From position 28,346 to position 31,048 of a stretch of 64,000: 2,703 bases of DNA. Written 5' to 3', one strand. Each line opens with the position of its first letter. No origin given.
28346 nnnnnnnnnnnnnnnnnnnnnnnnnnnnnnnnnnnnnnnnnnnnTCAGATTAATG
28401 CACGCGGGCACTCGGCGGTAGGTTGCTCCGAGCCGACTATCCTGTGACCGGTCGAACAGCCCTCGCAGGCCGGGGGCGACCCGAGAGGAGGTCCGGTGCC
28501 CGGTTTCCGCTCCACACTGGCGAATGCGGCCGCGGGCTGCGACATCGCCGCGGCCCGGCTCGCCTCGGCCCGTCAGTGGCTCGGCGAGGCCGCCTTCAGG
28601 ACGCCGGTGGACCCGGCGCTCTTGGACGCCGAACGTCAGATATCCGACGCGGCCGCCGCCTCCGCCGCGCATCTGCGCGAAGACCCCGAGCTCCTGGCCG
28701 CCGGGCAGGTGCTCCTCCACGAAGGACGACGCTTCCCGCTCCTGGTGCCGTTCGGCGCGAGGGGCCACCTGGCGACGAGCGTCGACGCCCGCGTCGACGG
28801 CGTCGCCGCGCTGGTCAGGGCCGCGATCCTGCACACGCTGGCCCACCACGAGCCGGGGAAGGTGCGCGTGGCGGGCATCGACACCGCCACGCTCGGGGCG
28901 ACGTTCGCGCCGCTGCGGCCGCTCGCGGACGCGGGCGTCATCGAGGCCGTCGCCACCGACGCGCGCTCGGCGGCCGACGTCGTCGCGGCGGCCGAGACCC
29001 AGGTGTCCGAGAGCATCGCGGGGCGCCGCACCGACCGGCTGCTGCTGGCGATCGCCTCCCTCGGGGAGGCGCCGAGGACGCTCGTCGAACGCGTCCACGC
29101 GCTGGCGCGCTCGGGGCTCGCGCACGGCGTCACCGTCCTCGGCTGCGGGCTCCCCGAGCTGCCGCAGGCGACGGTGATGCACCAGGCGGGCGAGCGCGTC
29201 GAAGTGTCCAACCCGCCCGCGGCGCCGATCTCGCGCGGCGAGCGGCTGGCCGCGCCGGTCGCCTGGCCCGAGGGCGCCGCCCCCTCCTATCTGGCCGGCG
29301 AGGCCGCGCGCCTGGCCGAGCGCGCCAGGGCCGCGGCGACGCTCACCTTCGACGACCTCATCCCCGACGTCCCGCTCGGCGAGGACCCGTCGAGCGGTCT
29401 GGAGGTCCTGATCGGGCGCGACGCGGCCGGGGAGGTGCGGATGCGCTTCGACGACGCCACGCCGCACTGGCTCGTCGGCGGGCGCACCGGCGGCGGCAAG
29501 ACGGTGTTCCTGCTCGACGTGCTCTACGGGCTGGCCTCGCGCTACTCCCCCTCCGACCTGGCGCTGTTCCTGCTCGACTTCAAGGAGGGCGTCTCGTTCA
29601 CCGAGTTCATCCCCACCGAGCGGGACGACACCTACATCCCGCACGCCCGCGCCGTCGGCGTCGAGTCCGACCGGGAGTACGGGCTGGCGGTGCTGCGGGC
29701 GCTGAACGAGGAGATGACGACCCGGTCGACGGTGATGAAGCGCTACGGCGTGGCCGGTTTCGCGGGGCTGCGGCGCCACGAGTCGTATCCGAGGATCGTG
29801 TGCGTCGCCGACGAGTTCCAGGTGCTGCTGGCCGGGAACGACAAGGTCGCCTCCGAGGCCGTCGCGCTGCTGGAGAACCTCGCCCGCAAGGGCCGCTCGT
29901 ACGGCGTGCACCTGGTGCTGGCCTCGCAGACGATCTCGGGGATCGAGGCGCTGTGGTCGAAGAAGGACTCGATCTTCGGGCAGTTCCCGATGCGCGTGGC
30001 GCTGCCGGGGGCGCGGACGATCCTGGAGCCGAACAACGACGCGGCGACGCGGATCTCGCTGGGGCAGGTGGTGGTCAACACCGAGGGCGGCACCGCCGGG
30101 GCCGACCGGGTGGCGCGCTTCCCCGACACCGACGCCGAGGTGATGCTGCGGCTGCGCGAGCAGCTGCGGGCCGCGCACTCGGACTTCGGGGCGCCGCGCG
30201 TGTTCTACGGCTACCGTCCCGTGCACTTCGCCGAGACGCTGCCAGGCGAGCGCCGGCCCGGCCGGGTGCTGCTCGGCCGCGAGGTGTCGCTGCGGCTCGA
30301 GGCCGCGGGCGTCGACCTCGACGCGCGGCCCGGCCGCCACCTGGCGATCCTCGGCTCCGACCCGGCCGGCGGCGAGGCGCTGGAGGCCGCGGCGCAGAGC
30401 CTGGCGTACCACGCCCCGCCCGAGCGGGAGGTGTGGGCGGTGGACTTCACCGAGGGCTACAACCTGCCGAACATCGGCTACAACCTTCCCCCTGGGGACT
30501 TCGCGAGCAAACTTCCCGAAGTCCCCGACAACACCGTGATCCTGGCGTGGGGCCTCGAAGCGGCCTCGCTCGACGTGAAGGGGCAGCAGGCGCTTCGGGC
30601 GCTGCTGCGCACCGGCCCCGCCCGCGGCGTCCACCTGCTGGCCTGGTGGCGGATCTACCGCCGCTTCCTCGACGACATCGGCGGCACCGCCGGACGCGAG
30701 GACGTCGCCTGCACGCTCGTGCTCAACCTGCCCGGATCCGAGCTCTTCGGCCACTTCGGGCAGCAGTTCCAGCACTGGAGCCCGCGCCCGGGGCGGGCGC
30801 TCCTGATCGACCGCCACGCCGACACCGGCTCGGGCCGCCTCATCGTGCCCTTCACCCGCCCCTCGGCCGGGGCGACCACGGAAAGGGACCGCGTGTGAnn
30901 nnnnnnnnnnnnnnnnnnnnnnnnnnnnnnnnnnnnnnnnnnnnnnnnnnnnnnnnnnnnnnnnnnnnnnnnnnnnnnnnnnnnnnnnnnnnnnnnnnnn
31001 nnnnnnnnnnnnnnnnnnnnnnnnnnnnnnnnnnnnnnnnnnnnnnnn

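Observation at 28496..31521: Orphan TM-less FtsK/SpoIIIE ATPase with degenerate flanking P-loop domains, coupled to a 3-TM protein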

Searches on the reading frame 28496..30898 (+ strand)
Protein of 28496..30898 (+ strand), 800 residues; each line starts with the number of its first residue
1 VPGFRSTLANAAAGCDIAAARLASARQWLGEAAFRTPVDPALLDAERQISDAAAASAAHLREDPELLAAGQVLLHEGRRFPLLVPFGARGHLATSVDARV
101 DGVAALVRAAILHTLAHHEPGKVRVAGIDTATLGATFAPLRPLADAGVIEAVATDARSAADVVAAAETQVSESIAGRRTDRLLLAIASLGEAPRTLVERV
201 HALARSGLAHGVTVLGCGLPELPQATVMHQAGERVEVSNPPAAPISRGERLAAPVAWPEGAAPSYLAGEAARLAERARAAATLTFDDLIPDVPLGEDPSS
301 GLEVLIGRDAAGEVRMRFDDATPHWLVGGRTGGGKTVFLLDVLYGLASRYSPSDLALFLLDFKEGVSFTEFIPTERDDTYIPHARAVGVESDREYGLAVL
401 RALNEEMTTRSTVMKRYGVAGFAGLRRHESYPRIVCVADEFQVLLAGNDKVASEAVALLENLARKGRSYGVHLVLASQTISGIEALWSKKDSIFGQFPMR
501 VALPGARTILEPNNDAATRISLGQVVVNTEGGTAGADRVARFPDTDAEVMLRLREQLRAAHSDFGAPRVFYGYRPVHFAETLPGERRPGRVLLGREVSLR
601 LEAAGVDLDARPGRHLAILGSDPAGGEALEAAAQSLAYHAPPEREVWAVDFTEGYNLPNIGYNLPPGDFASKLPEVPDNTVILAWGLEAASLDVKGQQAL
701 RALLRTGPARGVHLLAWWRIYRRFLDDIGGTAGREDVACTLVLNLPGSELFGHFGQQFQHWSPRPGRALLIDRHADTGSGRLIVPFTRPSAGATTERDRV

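Call 3: search_protein_families(library=pfam, proteins=[window:28496-30898:+], max_evalue=1)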
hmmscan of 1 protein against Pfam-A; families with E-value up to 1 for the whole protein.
window:28496-30898:+ (800 aa): 6 families
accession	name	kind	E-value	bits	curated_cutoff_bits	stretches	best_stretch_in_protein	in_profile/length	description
PF01580.24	FtsK_SpoIIIE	-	7.2e-25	88.2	24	3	299-424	15-133/221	FtsK/SpoIIIE family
PF12696.13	TraG-D_C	-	0.00067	20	22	1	459-503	18-64/126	TraM recognition site of TraD and TraG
PF25199.1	nSTAND_NTPase5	-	0.0037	17.5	34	0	319-347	38-66/145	Novel STAND NTPase 5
PF10412.15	TrwB_AAD_bind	-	0.022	14.1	20.5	1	455-491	258-294/387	Type IV secretion-system coupling protein DNA-binding domain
PF05872.18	HerA_C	-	0.086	11.9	22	1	309-366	8-61/502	Helicase HerA-like C-terminal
PF13481.12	AAA_25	-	0.14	12.2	27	1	326-478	37-189/195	AAA domain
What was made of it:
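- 28496..30898 (+): 800-aa soluble three-module FtsK/EccC-like ATPase. PF01580 E 7e-25 (call 3).
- Closest known: FtsK / SpoIIIE chromosome translocases. Same: PF01580 motor domain (call 3).
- It has an FtsK/SpoIIIE domain, and there is a weak TraG-D_C match (E 7e-4, call 3).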

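Call 4: search_protein_families(library=ncbifam, proteins=[window:28496-30898:+], max_evalue=1)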
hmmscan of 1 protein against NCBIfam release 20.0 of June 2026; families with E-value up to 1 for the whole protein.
window:28496-30898:+ (800 aa): 12 families
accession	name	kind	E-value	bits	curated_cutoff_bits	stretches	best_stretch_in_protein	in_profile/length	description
TIGR03924.1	T7SS_EccC_a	equivalog_domain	5.3e-24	84.9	509.15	2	323-481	451-608/673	type VII secretion protein EccCa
TIGR03928.1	T7_EssCb_Firm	equivalog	3.9e-19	67.8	778.4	2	326-481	814-961/1296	type VII secretion protein EssC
TIGR03925.1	T7SS_EccC_b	equivalog_domain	4.5e-15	54.9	346.55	2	318-643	72-393/564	type VII secretion protein EccCb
NF007615.0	PRK10263.1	equivalog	7e-09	33.9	1566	2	296-425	985-1104/1355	DNA translocase FtsK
NF041017.1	DNA_import_CedB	equivalog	0.00073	18.3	700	1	432-481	472-517/590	DNA import protein CedB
TIGR03743.1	SXT_TraD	subfamily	0.0023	16.4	366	1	297-339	149-192/636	conjugative transfer system coupling protein TraD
NF040937.1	HerA_Thermprot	equivalog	0.011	14.2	800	1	431-484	349-399/487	DNA double-strand break repair helicase HerA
NF041447.1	TrbC_conju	equivalog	0.013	13.9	800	1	307-343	114-150/685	F-type conjugative transfer protein TrbC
TIGR02746.1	TraC-F-type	equivalog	0.045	11.6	567.05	1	433-481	641-686/800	type IV secretion system protein TraC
NF042944.1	HerA_antiphage_2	equivalog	0.09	11.5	850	1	459-486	455-483/576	anti-phage-associated helicase HerA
NF042943.1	HerA_antiphage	equivalog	0.09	11.3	800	0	589-635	133-178/566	anti-phage-associated helicase HerA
TIGR00929.1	VirB4_CagE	subfamily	0.14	10.3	643.1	0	324-366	439-478/792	VirB4 family type IV secretion/conjugal transfer ATPase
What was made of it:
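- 29381..30181 (+): Central catalytic FtsK-type ATPase module (aa ~296-562): Walker A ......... at 29480-29503, Walker B DEF at 29810-29818, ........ arginine-finger region. Best NCBIfam match is EccCa D1, 84.9 bits (call 4).
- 30248..30865 (+): C-terminal degenerate P-loop-fold module (aa ~585-790); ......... replaces Walker A. The EccCb profile match extends over aa 318-643 (call 4).
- On EccC/EssC (T7SS ATPase): 84.9 vs 509; 54.9 vs 347; 67.8 vs 778 bits (call 4).
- On FtsK/SpoIIIE DNA translocase: NF007615 scores 33.9 vs 1566 (call 4).
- Closest known: EccC / EssC. Different: It scores far below the TIGR03924/03925/03928 cutoffs (call 4).
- Closest known: FtsK / SpoIIIE chromosome translocases. 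Different: NCBIfam FtsK score is 33.9 against a cutoff of 1566 (call 4).
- NCBIfam: EccCa 84.9, EssC 67.8 and EccCb 54.9 bits, against FtsK 33.9 and TraD 16.4 (call 4). The NCBIfam FtsK score is 33.9 against a cutoff of 1566, and lower than the EccC-family scores (call 4).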
